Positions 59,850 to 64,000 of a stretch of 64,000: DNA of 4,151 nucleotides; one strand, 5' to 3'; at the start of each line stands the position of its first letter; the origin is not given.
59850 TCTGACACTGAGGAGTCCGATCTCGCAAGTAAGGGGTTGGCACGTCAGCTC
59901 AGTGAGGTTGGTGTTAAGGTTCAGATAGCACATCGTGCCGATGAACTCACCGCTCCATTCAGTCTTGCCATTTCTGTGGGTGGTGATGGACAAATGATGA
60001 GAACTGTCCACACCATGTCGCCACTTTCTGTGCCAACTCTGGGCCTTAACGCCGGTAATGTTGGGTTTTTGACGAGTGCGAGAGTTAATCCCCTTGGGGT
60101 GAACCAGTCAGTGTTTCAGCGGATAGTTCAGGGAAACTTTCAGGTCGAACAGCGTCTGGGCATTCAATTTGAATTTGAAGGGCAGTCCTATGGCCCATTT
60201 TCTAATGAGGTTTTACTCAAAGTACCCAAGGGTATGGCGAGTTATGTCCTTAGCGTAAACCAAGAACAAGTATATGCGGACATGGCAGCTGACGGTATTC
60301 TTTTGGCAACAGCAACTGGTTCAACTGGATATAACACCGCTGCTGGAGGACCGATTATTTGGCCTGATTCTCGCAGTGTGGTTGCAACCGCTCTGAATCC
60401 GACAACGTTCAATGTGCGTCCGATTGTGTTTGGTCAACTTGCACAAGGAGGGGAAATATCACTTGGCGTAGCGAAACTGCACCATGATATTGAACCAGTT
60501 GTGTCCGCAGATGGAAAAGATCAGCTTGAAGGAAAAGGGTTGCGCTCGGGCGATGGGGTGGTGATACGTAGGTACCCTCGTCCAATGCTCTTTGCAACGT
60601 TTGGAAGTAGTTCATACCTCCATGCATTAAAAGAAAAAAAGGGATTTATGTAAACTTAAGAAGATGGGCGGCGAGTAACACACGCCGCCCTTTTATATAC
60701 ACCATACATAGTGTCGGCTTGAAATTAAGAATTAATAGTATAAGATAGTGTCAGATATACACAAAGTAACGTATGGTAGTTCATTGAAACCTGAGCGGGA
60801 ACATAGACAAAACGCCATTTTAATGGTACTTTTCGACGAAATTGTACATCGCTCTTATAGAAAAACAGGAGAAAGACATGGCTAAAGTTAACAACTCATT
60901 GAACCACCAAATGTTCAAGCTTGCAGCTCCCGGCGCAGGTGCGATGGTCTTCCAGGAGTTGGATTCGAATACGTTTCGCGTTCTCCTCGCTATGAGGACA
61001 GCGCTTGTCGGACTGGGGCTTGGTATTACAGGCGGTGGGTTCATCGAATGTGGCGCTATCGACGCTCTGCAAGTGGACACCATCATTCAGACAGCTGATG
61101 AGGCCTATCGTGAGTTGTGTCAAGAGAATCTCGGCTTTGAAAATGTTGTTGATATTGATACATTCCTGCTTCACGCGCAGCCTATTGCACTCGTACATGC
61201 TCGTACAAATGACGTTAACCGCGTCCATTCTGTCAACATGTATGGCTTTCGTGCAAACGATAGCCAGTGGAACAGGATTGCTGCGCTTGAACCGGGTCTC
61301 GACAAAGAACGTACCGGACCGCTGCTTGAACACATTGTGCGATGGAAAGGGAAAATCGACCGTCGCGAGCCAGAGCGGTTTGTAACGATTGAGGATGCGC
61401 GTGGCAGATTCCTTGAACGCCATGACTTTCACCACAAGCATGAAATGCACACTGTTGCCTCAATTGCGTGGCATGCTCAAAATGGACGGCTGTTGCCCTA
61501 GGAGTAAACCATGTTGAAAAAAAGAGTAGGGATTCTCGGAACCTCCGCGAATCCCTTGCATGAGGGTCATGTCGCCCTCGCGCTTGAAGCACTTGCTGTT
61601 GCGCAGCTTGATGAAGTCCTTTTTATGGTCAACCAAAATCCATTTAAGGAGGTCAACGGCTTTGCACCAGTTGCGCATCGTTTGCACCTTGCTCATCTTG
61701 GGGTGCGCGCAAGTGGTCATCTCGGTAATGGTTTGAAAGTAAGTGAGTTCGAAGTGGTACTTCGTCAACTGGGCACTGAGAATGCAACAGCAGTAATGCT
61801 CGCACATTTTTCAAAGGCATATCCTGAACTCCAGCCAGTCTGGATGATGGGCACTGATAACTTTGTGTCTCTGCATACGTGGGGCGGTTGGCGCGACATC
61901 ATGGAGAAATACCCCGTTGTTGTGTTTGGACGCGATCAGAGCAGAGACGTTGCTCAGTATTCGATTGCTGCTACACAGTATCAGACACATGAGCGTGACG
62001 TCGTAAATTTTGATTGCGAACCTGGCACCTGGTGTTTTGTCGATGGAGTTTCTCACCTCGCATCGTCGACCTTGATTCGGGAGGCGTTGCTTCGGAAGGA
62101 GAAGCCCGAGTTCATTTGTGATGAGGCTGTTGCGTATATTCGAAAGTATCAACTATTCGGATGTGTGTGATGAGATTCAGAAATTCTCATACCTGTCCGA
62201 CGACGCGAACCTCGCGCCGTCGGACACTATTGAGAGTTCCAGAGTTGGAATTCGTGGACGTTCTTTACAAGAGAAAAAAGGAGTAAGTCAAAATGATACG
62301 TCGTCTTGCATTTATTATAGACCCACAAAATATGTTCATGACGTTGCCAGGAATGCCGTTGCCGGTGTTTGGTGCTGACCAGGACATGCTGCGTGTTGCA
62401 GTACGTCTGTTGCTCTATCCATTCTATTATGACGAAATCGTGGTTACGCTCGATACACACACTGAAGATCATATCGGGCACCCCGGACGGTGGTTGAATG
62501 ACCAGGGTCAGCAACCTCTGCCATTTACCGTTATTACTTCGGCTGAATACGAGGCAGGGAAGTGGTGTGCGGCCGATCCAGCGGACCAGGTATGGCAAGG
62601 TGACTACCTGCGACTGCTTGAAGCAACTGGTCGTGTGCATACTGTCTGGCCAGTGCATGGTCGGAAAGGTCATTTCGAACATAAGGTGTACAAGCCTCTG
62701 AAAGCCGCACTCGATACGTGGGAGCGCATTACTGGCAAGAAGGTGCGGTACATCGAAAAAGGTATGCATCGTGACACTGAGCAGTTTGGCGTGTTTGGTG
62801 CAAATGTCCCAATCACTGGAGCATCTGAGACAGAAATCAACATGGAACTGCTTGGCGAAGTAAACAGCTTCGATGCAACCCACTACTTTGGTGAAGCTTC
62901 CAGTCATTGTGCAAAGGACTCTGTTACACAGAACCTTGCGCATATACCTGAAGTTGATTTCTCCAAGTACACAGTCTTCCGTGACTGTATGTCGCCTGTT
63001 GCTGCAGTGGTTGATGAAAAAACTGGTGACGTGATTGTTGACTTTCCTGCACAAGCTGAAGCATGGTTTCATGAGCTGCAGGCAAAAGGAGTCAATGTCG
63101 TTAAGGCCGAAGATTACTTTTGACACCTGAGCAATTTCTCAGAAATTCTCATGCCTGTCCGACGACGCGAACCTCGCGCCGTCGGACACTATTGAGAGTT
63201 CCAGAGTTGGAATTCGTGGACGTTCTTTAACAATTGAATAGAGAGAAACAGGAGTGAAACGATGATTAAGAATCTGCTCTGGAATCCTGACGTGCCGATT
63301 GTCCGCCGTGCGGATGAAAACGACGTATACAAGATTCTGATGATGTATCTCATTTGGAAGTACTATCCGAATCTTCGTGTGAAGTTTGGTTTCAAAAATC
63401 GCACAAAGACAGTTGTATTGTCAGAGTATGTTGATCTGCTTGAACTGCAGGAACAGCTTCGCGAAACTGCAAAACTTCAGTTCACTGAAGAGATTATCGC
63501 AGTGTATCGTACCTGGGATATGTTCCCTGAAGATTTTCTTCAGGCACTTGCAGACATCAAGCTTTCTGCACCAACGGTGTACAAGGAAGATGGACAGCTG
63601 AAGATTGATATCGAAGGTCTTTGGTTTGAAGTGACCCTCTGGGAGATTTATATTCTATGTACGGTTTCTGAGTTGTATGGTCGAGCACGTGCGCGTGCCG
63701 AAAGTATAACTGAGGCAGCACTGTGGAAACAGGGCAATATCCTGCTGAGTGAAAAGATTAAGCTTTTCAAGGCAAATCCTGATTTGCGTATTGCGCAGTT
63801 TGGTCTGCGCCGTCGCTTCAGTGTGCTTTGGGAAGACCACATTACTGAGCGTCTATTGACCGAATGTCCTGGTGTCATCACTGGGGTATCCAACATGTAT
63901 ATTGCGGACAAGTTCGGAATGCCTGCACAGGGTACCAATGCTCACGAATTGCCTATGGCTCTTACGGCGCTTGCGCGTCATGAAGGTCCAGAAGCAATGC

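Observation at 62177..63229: A 91-nt GC-rich structured element present twice, upstream of pncA-like and pncB inside a NAD-salvage operon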

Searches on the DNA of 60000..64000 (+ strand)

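Call 4: search_rna_families(source=window, start=60000, end=64000, threshold=evalue, max_evalue=10, show_alignments=3)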
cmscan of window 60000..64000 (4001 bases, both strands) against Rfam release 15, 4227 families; matches with E-value up to 10: 5.
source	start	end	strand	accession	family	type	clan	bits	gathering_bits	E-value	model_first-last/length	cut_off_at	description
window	60620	60698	+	RF03534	sRNA71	Gene; sRNA;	-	22.2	50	5.3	1-104/104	no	Staphylococcus sRNA71 small RNA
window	60625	60702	+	RF00558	L20_leader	Cis-reg; leader;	-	18.4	58.7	3.6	1-127/127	no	Ribosomal protein L20 leader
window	61076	61150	+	RF03225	mir-2763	Gene; miRNA;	-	17.6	50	7.9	1-83/83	no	mir-2763 microRNA precursor family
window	60311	60344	-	RF01157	sn1185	Gene; snRNA; snoRNA; CD-box;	-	17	60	9.3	1-66/66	no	Small nucleolar RNA sn1185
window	61506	61532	+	RF02914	DUF805b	Cis-reg;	CL00115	15.2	35.6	1.2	1-35/35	no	DUF805b RNA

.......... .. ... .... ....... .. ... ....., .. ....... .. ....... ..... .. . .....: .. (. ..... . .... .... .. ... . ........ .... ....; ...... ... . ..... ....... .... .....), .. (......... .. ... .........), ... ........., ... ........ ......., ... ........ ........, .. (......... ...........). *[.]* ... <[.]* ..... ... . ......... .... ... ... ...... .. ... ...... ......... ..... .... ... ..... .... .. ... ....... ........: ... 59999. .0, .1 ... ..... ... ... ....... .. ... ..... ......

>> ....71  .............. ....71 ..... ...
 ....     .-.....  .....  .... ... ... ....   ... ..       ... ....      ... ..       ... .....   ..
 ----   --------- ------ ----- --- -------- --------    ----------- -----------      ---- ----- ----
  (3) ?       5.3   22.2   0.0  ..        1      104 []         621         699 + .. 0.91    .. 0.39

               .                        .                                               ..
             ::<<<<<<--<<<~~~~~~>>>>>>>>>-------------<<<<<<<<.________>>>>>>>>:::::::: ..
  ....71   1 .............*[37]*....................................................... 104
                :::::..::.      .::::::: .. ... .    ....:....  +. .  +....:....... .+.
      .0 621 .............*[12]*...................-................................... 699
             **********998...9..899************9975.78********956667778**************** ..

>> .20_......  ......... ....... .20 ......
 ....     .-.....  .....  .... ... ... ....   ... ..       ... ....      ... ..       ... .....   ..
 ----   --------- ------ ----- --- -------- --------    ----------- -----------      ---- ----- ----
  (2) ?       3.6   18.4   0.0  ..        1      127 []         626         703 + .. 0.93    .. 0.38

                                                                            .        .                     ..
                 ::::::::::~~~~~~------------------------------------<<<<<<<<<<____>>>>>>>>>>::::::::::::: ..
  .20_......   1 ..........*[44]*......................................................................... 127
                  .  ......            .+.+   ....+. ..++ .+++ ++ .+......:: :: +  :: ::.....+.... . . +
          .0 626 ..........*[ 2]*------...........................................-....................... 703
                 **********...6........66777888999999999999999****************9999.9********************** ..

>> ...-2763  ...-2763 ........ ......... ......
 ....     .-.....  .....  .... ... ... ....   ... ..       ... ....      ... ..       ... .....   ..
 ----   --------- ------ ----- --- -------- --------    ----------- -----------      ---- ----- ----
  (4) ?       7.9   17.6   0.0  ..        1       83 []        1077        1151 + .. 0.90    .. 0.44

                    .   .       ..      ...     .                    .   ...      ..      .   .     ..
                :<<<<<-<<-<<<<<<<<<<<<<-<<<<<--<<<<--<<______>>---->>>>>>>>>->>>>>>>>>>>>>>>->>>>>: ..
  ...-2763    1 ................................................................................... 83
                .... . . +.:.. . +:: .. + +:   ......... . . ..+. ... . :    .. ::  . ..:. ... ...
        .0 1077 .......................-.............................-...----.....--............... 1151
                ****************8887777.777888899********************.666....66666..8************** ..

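Call 46: build_rna_model(alignment_id=A2, structure=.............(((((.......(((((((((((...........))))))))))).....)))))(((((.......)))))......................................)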
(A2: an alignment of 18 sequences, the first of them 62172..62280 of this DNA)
Model R1 built from alignment A2 (18 sequences, 123 columns); structure: as given.
model positions 104; base pairs 21; branch points 1; effective number of sequences 4.81; information 0.59 bits per position. Calibrated on 0.2 Mb of random sequence (short: E-values are rough).
structure used (alignment columns):
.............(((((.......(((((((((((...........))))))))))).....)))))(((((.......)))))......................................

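Call 47: search_with_rna_model(model_id=R1, sources=[window, L001, L004, L006, L008, L010, L011, L013, L014, L016, L017, L018, L019], max_evalue=10, make_alignment=true)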
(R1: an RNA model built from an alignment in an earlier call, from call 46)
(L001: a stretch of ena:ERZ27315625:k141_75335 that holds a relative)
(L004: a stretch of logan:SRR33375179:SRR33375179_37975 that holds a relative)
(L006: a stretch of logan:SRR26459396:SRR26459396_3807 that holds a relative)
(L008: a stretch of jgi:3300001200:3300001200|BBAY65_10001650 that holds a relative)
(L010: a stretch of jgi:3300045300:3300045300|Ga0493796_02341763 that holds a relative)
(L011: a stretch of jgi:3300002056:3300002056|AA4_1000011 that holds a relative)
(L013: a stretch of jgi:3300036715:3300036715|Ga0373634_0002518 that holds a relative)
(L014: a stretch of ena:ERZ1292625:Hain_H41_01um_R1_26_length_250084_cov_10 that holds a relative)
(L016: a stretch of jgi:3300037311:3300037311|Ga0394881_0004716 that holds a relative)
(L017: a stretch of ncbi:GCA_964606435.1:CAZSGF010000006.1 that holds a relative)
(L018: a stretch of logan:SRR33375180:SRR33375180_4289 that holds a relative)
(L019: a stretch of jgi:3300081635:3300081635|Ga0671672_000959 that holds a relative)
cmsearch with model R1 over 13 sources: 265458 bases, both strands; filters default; matches with E-value up to 10: 48.
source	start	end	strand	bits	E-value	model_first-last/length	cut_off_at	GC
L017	9894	9995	+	91.5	1e-15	1-104/104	no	0.38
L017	10842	10946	+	89.3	2.9e-15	1-104/104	no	0.42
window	63134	63242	+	88.4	4.5e-15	1-104/104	no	0.47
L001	10842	10950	+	88.4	4.5e-15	1-104/104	no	0.47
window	62172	62280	+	86.2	1.3e-14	1-104/104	no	0.48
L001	9880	9988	+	86.2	1.3e-14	1-104/104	no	0.48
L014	10792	10891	+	85.9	1.5e-14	1-104/104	no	0.43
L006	5308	5404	+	85.5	1.8e-14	1-104/104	no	0.38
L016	6693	6795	+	85.2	2.1e-14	1-104/104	no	0.43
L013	9891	9993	+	84.7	2.6e-14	1-104/104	no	0.46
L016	5735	5837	+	81.8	1e-13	1-104/104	no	0.42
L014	9891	9990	+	81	1.5e-13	1-104/104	no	0.46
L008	6845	6955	+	77.1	9.9e-13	1-104/104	no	0.44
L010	9057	9171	+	76.5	1.3e-12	1-104/104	no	0.33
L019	4126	4228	+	76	1.7e-12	1-104/104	no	0.44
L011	10917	11027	+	72.9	7.6e-12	1-104/104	no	0.42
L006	4341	4448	+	72.2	1e-11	1-104/104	no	0.38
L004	5881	5988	+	71.1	1.7e-11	1-104/104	no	0.41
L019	3211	3321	+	67.2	1.1e-10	1-104/104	no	0.4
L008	5869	5997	+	66.3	1.7e-10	1-104/104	no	0.36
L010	10106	10213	+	64.4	4.3e-10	1-104/104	no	0.31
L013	10880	10988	+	62.5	1.1e-09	1-104/104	no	0.5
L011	9863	9990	+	58.7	6.7e-09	1-104/104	no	0.37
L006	4314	4409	-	51.6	2e-07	1-104/104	no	0.43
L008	6821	6917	-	44.5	5.8e-06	1-104/104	no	0.46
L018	4957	5042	+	42.6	1.5e-05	1-104/104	no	0.29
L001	10817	10918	-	42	2e-05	1-104/104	no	0.5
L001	9837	9956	-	41.9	2.1e-05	1-104/104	no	0.47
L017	9869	9965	-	40.9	3.4e-05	1-104/104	no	0.46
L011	10893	10989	-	39.5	6.5e-05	1-104/104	no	0.47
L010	10062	10174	-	38.1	0.00013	1-104/104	no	0.33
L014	9851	9963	-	37.6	0.00016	1-104/104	no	0.5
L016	5717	5806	-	37.4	0.00018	1-104/104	no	0.49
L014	10766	10865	-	35.8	0.00039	1-104/104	no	0.48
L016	6622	6765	-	33.1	0.0014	1-104/104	no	0.48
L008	5845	5946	-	31.6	0.0029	1-104/104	no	0.48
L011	9839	9939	-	29.6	0.0074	1-104/104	no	0.47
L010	9039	9131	-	29.5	0.0078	1-104/104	no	0.35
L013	9846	9964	-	28.8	0.011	1-104/104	no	0.45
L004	5852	5952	-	28.4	0.013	1-104/104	no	0.47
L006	5283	5377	-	27.7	0.018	1-104/104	no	0.45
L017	10855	10903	-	25.9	0.043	14-61/104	no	0.55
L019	4099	4201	-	25.1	0.063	1-104/104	no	0.49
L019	3184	3289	-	25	0.068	1-104/104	no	0.47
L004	6945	7055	+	23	0.18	1-104/104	no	0.46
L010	2357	2423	-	15.3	6.9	1-104/104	no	0.31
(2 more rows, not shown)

Alignment A3: 48 matches aligned to the model, 238 columns, each read 5' to 3' on its own strand. Consensus structure (alignment columns), stored with it:
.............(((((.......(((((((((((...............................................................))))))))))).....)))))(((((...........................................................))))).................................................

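Call 48: search_with_rna_model(model_id=R1, sources=[window, L004, L006, L008, L010, L011, L013, L014, L016, L017, L019], max_evalue=1e-8, make_alignment=true)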
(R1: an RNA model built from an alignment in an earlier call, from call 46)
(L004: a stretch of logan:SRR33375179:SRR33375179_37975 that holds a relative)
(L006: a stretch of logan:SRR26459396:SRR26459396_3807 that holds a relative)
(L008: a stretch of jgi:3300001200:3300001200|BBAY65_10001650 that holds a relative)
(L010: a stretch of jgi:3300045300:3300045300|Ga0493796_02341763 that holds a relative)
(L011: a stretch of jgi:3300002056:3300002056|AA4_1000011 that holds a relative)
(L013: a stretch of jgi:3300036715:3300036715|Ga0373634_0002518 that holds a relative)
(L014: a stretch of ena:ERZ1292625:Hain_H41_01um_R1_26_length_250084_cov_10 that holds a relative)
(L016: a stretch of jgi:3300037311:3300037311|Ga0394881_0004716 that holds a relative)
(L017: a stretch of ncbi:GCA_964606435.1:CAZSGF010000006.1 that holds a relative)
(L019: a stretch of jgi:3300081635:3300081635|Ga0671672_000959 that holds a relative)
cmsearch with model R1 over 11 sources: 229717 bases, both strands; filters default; matches with E-value up to 1e-8: 21.
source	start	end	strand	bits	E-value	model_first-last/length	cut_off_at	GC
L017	9894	9995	+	91.5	8.7e-16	1-104/104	no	0.38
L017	10842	10946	+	89.3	2.5e-15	1-104/104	no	0.42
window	63134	63242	+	88.4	3.9e-15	1-104/104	no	0.47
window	62172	62280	+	86.2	1.1e-14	1-104/104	no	0.48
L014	10792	10891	+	85.9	1.3e-14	1-104/104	no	0.43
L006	5308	5404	+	85.5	1.6e-14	1-104/104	no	0.38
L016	6693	6795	+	85.2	1.8e-14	1-104/104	no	0.43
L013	9891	9993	+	84.7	2.2e-14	1-104/104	no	0.46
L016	5735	5837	+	81.8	8.9e-14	1-104/104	no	0.42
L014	9891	9990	+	81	1.3e-13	1-104/104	no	0.46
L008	6845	6955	+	77.1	8.6e-13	1-104/104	no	0.44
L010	9057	9171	+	76.5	1.2e-12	1-104/104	no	0.33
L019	4126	4228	+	76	1.5e-12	1-104/104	no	0.44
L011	10917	11027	+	72.9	6.6e-12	1-104/104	no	0.42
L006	4341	4448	+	72.2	9.1e-12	1-104/104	no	0.38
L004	5881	5988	+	71.1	1.5e-11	1-104/104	no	0.41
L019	3211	3321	+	67.2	9.7e-11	1-104/104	no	0.4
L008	5869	5997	+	66.3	1.5e-10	1-104/104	no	0.36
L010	10106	10213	+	64.4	3.7e-10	1-104/104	no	0.31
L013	10880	10988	+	62.5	9.2e-10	1-104/104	no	0.5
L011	9863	9990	+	58.7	5.8e-09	1-104/104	no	0.37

Alignment A4: 21 matches aligned to the model, 149 columns, each read 5' to 3' on its own strand. Consensus structure (alignment columns), stored with it:
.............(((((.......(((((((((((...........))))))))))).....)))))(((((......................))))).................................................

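Call 54: search_with_rna_model(model_id=R1, sources=[L020, L021, L022, L023, L024, L025, L026, L027, L028, L029, L030, L031, L032, L033, L034, L035, L036, L037, L038, L039, L040, L041, L042, L043, L044, L045, L046, L047, L048, L049, L050, L051, L052, L053, L054, L055, L056, L057, L058, L059, L060, L061, L062, L063, L064, L065, L066, L067, L068, L069, L070, L071, L072, L073, L074, L075, L076, L077], max_evalue=0.001)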
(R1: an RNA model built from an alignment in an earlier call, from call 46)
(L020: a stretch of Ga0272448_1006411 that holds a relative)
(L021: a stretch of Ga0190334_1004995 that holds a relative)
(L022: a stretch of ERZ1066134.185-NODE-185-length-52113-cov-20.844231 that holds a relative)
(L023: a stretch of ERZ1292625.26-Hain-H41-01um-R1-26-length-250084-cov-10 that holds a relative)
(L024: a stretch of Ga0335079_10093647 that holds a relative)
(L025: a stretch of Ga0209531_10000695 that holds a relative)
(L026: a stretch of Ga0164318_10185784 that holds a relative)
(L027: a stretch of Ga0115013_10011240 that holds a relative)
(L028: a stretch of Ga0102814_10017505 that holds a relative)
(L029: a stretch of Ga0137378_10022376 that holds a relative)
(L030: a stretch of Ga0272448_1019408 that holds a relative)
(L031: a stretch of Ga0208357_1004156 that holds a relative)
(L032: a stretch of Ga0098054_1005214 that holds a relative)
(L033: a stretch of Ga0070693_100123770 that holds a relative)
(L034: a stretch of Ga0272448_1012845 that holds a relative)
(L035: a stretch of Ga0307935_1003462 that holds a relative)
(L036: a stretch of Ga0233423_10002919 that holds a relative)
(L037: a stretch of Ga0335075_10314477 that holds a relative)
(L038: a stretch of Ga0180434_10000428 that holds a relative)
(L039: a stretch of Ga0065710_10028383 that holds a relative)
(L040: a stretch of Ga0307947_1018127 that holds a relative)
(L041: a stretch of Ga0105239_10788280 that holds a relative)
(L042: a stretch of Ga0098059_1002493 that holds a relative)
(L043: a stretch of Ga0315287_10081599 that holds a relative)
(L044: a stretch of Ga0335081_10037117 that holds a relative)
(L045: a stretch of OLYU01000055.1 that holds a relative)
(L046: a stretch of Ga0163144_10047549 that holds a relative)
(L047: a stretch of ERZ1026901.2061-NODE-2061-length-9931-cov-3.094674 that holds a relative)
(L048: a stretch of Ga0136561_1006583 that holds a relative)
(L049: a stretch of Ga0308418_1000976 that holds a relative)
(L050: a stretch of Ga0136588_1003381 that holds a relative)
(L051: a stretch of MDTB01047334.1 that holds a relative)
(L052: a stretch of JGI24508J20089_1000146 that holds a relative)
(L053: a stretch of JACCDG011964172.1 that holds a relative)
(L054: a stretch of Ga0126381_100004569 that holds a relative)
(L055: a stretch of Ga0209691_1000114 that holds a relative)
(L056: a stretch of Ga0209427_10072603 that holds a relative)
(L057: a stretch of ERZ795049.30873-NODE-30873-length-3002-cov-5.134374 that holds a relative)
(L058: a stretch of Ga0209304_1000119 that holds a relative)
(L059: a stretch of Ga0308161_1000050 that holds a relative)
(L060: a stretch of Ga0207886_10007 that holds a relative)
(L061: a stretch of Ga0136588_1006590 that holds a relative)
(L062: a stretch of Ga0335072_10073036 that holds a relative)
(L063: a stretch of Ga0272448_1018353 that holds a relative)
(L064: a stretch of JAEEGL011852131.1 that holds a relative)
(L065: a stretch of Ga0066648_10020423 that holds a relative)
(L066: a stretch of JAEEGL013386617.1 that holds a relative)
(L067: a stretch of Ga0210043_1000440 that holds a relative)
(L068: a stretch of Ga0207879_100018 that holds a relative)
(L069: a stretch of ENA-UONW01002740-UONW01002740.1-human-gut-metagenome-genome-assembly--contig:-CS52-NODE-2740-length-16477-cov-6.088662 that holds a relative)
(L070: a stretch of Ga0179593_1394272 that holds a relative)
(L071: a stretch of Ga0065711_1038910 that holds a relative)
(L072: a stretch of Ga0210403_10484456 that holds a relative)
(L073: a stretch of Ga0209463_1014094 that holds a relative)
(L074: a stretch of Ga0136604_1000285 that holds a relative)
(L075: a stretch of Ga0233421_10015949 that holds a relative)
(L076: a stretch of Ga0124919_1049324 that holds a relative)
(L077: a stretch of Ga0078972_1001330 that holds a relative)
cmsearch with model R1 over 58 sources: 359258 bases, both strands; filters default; matches with E-value up to 0.001: 24.
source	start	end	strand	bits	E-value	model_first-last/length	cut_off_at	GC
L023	9737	9836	+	85.9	2e-14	1-104/104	no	0.43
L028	2370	2465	-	82.2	1.2e-13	1-104/104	no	0.4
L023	8836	8935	+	81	2.1e-13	1-104/104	no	0.46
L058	1609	1703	+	77.6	1.1e-12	1-104/104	no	0.43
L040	371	481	+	73.8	6.5e-12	1-104/104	no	0.46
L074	5266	5376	-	73.8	6.5e-12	1-104/104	no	0.46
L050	2495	2606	+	72.7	1.1e-11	1-104/104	no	0.46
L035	2472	2573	+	71.1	2.4e-11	1-104/104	no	0.36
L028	3346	3450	-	70.2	3.6e-11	1-104/104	no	0.41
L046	3899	4000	-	69.1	6.1e-11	1-104/104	no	0.45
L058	646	751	+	66.3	2.3e-10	1-104/104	no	0.42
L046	4794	4892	-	66.3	2.4e-10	1-104/104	no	0.51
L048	764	874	-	64.6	5.5e-10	1-104/104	no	0.48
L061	1650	1760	-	64.6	5.5e-10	1-104/104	no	0.48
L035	3276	3370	+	54.4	7.2e-08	1-104/104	no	0.38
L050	2457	2565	-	42.9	1.7e-05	1-104/104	no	0.47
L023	8796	8908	-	37.6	0.00022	1-104/104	no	0.5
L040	333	441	-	36.9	0.00031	1-104/104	no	0.5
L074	5306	5414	+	36.9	0.00031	1-104/104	no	0.5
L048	803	912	+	35.8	0.00051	1-104/104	no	0.5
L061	1689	1798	+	35.8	0.00051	1-104/104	no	0.5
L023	9711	9810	-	35.8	0.00053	1-104/104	no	0.48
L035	2449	2543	-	35.2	0.00068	1-104/104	no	0.4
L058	619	714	-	34.7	0.00089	1-104/104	no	0.47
